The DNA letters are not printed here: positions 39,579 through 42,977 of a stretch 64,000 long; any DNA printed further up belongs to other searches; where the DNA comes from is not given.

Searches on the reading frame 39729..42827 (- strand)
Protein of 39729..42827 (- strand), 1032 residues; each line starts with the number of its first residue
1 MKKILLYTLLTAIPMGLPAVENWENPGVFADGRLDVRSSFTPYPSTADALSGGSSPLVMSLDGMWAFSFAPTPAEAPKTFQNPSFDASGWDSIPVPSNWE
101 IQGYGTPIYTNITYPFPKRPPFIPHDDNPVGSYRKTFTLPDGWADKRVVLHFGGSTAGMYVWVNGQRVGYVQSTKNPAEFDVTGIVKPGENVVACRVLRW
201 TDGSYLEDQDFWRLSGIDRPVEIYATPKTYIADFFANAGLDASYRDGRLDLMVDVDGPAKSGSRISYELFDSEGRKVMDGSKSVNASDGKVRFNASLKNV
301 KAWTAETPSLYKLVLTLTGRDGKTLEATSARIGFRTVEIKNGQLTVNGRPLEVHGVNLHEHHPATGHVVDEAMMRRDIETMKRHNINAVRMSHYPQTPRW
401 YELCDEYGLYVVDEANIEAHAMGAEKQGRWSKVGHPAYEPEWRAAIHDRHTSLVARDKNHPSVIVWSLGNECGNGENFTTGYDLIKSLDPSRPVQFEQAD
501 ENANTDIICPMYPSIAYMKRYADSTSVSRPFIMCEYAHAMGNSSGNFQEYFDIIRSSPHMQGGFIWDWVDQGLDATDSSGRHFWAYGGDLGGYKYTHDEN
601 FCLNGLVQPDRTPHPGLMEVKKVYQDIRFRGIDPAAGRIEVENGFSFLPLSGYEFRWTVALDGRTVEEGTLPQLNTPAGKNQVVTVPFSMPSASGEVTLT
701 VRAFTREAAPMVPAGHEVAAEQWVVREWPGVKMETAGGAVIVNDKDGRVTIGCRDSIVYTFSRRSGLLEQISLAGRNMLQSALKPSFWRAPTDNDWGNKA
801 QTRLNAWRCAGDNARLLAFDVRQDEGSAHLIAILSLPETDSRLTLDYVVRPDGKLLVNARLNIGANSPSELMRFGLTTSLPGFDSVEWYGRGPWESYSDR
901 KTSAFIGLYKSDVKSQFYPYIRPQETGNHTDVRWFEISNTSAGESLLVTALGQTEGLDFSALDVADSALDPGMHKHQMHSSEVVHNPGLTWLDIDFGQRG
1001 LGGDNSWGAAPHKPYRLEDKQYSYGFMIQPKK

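Call 43: search_protein_families(library=pfam, proteins=[window:39729-42827:-], max_evalue=0.001)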
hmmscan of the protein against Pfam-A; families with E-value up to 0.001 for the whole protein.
window:39729-42827:- (1032 aa): 7 families
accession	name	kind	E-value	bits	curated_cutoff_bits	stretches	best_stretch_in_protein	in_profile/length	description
PF02836.23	Glyco_hydro_2_C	-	4e-99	332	21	1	337-628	1-301/302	Glycosyl hydrolases family 2, TIM barrel domain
PF02929.23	Bgal_small_N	-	2.1e-67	227.8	25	1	756-1028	4-248/248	Beta galactosidase small chain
PF02837.24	Glyco_hydro_2_N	-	8.6e-44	149.9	28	1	59-227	2-169/169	Glycosyl hydrolases family 2, sugar binding domain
PF16353.11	LacZ_4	-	2.4e-21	76.3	27.3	1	639-725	1-86/87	Beta-galactosidase, domain 4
PF00703.27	Glyco_hydro_2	-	7.3e-15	56.1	23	1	229-335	1-109/109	Glycosyl hydrolases family 2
PF22666.2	Glyco_hydro_2_N2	-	1.7e-05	25.4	27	1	132-196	51-116/167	Glycosyl hydrolase 2 galactose-binding domain-like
PF13364.12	BetaGal_ABD2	-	0.00014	23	23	1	130-195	36-104/112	Beta-galactosidase second all-beta domain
